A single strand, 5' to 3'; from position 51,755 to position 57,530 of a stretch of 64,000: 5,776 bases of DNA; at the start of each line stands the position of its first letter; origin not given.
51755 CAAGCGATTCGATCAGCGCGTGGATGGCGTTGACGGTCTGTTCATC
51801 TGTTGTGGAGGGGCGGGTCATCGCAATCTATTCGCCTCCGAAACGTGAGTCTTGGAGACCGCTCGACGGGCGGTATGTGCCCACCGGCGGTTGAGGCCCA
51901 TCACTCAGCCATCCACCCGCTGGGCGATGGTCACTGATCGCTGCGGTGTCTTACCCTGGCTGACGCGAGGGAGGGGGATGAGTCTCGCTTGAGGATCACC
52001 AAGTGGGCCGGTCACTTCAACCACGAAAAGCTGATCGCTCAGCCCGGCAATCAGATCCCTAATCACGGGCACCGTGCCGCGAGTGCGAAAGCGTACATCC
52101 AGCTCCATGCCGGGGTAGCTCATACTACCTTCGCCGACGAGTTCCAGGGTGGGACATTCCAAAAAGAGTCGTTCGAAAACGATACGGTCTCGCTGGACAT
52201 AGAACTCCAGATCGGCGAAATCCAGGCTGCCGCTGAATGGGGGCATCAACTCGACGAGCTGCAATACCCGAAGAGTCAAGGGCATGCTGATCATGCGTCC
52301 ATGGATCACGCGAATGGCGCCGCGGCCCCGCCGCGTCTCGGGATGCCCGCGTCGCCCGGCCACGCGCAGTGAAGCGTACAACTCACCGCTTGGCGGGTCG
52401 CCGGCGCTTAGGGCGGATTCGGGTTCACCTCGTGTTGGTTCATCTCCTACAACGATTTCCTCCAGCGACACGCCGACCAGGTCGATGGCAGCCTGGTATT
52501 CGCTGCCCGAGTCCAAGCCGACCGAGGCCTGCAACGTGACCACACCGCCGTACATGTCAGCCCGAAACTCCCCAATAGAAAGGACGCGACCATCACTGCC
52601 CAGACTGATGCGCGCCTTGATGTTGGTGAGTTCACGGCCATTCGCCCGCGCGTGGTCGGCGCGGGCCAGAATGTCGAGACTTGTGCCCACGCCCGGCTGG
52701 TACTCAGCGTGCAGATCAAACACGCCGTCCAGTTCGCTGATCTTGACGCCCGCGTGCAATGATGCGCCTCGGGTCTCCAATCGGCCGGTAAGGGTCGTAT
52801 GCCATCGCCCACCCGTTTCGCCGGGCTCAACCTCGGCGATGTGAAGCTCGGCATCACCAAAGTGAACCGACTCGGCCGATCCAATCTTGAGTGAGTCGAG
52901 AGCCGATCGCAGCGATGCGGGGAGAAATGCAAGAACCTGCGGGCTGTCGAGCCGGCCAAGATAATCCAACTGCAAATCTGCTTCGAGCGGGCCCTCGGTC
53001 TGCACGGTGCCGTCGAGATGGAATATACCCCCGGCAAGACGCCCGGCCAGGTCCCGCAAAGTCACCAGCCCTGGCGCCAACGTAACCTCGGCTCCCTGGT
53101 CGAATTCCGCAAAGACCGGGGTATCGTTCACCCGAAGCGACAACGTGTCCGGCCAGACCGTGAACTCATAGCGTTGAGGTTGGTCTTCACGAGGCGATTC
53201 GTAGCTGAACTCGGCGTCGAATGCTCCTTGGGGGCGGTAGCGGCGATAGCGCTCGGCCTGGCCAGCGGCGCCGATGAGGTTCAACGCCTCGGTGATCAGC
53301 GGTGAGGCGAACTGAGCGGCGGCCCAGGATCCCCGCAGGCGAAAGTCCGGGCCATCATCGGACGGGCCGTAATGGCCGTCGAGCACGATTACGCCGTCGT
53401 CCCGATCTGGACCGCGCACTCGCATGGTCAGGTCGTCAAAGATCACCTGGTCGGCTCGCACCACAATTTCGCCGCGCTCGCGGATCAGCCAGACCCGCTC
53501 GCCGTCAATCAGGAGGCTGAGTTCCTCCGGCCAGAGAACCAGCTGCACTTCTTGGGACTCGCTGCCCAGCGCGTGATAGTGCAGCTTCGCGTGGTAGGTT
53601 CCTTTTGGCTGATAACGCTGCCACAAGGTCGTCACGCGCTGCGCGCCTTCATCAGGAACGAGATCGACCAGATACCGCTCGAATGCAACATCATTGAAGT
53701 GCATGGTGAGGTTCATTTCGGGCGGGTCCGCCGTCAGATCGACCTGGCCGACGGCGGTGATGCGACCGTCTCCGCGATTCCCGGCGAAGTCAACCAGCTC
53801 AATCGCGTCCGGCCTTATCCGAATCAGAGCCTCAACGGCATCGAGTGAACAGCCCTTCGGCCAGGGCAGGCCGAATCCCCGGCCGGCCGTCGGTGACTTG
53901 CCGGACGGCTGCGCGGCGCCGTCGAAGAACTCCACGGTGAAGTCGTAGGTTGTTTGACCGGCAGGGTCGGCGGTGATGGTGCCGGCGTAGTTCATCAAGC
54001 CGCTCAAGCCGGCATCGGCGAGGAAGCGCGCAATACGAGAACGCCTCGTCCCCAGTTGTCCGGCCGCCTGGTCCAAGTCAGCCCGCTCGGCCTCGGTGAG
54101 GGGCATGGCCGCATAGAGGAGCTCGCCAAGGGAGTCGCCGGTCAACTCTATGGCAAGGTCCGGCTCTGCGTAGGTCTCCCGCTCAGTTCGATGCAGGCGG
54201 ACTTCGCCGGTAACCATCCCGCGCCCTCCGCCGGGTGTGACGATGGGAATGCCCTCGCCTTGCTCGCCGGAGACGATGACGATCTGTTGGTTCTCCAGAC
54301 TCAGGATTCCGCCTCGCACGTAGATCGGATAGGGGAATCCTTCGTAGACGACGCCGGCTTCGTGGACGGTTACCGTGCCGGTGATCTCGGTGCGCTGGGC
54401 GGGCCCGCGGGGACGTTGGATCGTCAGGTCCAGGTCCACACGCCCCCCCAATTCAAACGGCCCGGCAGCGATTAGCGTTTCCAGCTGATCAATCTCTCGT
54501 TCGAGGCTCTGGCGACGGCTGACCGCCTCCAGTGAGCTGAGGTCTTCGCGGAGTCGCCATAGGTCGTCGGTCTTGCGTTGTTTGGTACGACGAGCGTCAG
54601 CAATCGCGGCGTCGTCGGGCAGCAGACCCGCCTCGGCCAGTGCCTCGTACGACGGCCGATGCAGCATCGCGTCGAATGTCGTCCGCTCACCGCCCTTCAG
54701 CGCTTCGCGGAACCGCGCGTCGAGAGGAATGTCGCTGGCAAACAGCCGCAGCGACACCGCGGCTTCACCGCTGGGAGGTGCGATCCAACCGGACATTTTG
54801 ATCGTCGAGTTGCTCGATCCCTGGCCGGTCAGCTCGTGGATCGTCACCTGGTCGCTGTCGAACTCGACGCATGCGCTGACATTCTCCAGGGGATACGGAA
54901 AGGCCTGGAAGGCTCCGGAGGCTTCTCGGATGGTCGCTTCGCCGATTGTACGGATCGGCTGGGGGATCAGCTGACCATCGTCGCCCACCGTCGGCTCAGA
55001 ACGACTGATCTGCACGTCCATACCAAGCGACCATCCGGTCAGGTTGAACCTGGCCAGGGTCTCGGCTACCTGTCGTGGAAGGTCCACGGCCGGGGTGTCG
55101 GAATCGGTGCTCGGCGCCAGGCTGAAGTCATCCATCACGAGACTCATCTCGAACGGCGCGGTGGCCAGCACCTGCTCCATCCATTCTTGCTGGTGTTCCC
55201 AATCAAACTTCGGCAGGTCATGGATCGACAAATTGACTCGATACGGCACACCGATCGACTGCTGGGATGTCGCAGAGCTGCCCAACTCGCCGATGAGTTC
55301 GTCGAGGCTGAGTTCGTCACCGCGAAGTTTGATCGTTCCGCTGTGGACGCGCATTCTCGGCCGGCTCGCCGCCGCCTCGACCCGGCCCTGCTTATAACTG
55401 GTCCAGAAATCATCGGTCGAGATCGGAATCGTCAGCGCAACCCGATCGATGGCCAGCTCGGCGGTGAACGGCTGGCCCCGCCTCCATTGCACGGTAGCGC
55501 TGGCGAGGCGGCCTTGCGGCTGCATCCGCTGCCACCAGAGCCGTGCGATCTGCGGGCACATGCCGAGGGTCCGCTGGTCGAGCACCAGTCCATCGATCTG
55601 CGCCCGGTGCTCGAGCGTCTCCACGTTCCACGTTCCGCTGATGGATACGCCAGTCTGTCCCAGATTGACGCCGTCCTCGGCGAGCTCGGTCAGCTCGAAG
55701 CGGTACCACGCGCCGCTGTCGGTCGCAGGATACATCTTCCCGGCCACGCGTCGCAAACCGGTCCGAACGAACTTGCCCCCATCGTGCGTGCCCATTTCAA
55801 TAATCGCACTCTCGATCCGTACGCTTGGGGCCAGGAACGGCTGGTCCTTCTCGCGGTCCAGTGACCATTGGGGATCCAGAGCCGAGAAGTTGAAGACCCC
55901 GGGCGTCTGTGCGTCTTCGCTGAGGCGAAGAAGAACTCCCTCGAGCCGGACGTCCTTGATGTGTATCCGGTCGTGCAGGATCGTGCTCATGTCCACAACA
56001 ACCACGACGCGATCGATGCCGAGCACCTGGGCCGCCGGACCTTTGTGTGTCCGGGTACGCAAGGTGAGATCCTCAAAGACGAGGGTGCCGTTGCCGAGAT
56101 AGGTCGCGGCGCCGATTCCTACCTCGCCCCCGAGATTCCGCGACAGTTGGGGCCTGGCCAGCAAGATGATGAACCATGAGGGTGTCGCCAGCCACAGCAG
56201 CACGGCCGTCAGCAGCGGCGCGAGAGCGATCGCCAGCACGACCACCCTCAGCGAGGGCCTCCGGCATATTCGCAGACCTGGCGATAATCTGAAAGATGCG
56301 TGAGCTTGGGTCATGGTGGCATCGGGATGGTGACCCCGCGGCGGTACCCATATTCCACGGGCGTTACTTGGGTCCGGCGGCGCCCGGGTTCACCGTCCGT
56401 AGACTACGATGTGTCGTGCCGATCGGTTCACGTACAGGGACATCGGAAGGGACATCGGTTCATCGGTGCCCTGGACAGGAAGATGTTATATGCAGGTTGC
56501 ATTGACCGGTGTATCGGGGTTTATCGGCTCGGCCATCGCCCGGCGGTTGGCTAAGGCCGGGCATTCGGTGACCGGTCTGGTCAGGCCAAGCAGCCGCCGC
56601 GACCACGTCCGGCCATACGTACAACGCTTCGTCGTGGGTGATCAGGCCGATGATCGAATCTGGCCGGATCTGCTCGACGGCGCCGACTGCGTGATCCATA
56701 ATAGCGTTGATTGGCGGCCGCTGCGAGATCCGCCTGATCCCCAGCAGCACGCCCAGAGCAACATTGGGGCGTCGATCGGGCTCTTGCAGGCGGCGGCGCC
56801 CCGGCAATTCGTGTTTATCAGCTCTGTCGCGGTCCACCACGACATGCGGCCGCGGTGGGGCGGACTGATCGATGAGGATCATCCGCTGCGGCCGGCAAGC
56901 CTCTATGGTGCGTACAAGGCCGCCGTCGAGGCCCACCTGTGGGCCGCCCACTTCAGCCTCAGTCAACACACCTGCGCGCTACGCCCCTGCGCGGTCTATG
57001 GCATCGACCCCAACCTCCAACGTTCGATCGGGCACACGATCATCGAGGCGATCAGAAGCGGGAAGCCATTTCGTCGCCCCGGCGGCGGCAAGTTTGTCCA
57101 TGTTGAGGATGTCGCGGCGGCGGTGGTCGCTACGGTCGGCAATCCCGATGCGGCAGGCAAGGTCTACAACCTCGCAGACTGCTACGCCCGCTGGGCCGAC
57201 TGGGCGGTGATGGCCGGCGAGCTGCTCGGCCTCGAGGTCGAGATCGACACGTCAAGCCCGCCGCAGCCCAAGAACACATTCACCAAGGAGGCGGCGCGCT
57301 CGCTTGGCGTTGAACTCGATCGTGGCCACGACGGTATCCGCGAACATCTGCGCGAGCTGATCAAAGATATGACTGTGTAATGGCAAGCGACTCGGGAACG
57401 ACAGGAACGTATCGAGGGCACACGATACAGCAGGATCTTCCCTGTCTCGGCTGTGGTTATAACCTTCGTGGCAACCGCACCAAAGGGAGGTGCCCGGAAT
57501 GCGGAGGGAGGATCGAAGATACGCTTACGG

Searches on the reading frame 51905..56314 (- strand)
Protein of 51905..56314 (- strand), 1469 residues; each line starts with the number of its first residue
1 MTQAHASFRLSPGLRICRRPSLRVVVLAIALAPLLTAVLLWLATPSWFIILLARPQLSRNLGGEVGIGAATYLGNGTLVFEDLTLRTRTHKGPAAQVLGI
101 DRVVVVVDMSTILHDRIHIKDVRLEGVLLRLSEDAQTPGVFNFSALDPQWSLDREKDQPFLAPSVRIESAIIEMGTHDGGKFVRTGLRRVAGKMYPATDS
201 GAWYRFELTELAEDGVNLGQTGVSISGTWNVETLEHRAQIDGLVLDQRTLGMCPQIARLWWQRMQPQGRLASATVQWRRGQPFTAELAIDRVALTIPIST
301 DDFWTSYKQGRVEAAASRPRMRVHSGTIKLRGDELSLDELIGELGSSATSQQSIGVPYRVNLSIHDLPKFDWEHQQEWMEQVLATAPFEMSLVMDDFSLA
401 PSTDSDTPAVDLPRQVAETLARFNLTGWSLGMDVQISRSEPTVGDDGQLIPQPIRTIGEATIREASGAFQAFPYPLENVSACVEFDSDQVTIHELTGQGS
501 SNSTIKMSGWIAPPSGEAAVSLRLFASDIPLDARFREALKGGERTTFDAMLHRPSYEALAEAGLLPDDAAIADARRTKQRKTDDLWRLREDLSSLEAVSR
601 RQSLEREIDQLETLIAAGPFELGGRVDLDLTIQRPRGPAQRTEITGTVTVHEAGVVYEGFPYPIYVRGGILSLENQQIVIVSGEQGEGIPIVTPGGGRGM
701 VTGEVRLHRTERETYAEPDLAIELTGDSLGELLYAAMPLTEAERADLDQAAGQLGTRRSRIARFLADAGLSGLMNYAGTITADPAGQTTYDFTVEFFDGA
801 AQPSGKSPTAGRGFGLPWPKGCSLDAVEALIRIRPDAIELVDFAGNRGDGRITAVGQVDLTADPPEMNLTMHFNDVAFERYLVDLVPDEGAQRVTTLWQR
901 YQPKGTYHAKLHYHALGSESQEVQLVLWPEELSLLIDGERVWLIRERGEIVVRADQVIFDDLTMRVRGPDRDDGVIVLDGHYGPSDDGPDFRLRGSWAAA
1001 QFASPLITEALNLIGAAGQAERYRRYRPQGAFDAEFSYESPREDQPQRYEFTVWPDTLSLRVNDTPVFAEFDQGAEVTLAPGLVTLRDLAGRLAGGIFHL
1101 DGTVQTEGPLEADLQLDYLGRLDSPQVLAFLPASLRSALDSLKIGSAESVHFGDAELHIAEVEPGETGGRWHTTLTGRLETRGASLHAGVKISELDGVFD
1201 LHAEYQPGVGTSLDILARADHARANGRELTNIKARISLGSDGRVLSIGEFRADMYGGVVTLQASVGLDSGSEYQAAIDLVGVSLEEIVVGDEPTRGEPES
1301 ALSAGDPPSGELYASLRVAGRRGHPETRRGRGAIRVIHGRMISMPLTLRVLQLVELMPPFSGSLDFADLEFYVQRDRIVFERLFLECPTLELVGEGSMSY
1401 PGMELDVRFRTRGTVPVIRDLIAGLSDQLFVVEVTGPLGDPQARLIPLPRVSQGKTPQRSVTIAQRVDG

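Call 50: search_protein_families(library=pfam, proteins=[window:51905-56314:-], max_evalue=0.01)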
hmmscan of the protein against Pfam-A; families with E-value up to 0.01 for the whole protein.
window:51905-56314:- (1469 aa): 4 families
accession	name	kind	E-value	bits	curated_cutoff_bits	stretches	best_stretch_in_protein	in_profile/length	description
PF13116.12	YhdP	-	8.9e-05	21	46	0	210-293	295-380/1224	YhdP protein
PF05359.17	DUF748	-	0.00015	20.4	50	1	22-151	15-137/1037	Domain of Unknown Function (DUF748)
PF01203.25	T2SSN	-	0.0036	17.8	29.6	0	973-1024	159-209/211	Type II secretion system (T2SS), protein N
PF09154.16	Alpha-amy_C_pro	-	0.0061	17.1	21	0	478-514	11-47/57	Alpha-amylase C-terminal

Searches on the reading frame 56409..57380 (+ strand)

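Call 87: search_protein_families(library=pfam, proteins=[window:56409-57380:+], max_evalue=0.001)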
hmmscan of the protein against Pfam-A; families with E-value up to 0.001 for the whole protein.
window:56409-57380:+ (323 aa): 5 families
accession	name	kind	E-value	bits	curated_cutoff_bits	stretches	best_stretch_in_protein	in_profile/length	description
PF01370.27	Epimerase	-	2.3e-30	106.2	20.9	1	31-256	2-240/240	NAD dependent epimerase/dehydratase family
PF16363.11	GDP_Man_Dehyd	-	1.4e-10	41.6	27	1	33-254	3-254/332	GDP-mannose 4,6 dehydratase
PF13460.12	NAD_binding_10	-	7.3e-09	36.2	27.2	1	34-152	1-111/184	NAD(P)H-binding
PF01073.25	3Beta_HSD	-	1.4e-08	34.5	22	1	32-241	2-227/280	3-beta hydroxysteroid dehydrogenase/isomerase family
PF05368.20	NmrA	-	0.00023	21.3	27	0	30-99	5-77/298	NmrA-like family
